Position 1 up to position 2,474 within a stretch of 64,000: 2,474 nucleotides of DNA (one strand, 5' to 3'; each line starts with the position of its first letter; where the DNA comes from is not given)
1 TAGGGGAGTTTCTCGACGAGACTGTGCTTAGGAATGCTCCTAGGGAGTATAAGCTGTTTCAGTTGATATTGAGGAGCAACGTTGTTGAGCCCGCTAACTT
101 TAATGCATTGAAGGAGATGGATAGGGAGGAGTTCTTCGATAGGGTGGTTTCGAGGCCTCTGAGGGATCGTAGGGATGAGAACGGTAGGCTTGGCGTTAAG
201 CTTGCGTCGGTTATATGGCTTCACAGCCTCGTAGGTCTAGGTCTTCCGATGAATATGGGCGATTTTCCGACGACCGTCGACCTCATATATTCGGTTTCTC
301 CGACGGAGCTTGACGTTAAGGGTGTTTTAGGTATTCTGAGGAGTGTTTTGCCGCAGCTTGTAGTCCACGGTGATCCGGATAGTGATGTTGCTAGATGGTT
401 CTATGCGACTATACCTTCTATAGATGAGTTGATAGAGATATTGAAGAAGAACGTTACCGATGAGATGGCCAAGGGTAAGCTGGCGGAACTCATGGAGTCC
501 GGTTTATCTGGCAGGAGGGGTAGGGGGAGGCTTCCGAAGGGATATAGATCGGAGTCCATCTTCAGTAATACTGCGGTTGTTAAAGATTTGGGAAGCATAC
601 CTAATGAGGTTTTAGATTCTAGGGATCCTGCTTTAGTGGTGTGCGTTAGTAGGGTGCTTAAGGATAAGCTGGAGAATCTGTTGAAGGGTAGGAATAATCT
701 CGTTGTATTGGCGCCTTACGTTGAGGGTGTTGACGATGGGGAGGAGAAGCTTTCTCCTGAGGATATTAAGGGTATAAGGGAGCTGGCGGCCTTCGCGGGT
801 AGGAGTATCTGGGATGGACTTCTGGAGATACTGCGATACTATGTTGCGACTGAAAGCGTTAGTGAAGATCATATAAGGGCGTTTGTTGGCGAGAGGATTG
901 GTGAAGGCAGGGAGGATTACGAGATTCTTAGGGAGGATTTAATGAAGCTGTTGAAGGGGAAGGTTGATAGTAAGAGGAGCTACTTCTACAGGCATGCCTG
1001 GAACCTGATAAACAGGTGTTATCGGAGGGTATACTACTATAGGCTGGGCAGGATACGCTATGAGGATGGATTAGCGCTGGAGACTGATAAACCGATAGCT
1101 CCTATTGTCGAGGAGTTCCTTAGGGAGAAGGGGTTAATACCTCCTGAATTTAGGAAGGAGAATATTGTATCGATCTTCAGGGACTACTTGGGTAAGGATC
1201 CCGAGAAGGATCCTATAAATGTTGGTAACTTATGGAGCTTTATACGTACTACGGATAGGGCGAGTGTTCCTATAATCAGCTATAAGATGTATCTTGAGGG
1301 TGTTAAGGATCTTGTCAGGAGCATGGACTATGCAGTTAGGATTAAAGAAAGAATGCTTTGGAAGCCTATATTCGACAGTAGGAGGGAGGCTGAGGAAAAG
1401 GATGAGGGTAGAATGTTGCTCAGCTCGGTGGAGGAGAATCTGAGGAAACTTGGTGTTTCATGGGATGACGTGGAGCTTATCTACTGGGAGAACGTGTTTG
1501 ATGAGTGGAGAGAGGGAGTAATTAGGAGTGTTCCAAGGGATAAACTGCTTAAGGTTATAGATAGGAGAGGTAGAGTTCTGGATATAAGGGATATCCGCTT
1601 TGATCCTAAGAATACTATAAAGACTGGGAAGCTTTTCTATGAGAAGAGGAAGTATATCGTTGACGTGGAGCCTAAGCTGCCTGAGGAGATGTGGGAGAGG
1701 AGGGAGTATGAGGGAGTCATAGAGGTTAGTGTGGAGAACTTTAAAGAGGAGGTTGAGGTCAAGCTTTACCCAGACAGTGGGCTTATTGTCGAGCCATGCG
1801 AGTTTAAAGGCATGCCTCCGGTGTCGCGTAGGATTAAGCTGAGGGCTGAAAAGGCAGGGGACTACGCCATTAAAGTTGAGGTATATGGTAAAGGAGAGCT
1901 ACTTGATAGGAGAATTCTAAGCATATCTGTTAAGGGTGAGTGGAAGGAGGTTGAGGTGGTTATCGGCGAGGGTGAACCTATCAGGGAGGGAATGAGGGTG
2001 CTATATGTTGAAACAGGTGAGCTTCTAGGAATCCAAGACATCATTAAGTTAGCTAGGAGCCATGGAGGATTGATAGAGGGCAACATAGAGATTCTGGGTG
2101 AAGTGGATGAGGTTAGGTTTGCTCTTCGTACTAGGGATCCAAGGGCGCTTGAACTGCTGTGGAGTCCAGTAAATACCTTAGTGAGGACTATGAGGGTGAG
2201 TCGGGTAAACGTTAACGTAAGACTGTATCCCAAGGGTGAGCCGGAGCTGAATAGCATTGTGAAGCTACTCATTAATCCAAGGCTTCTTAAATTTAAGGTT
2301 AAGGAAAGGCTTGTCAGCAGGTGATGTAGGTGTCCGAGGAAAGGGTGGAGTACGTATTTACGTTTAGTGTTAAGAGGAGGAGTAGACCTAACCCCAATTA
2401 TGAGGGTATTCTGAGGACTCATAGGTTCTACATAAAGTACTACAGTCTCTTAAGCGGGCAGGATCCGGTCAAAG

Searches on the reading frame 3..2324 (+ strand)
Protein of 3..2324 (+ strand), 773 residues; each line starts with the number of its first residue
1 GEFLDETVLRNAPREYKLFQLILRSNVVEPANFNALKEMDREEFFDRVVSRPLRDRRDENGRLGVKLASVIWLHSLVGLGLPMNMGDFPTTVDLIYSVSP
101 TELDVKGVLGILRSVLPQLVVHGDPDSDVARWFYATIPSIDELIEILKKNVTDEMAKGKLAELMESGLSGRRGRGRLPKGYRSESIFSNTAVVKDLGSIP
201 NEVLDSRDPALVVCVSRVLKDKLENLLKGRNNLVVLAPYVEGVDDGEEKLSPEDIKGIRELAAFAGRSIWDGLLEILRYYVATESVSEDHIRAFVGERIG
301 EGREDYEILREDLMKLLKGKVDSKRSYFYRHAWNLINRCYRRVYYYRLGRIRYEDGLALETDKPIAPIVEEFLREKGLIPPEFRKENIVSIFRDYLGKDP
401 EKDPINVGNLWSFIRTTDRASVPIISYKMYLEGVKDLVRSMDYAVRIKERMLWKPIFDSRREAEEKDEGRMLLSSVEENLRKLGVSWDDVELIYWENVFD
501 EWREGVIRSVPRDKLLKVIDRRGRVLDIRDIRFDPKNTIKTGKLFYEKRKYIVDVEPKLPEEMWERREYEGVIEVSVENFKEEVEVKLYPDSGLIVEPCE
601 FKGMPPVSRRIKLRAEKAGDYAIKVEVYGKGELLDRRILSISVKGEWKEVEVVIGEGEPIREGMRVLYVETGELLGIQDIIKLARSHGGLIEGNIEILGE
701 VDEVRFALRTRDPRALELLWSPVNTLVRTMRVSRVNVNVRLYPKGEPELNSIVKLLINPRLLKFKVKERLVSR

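Call 7: search_protein_families(library=pfam, proteins=[window:3-2324:+], max_evalue=0.001)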
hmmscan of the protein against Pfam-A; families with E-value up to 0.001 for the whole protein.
window:3-2324:+ (773 aa): 1 family
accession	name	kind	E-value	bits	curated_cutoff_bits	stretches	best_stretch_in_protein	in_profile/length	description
PF04465.17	DUF499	-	2.5e-112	377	23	1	5-768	295-1023/1024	Protein of unknown function (DUF499)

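Call 8: search_protein_families(library=padloc, proteins=[window:3-2324:+], max_evalue=0.001)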
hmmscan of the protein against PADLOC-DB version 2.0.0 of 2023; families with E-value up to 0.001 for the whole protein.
window:3-2324:+ (773 aa): 0 families
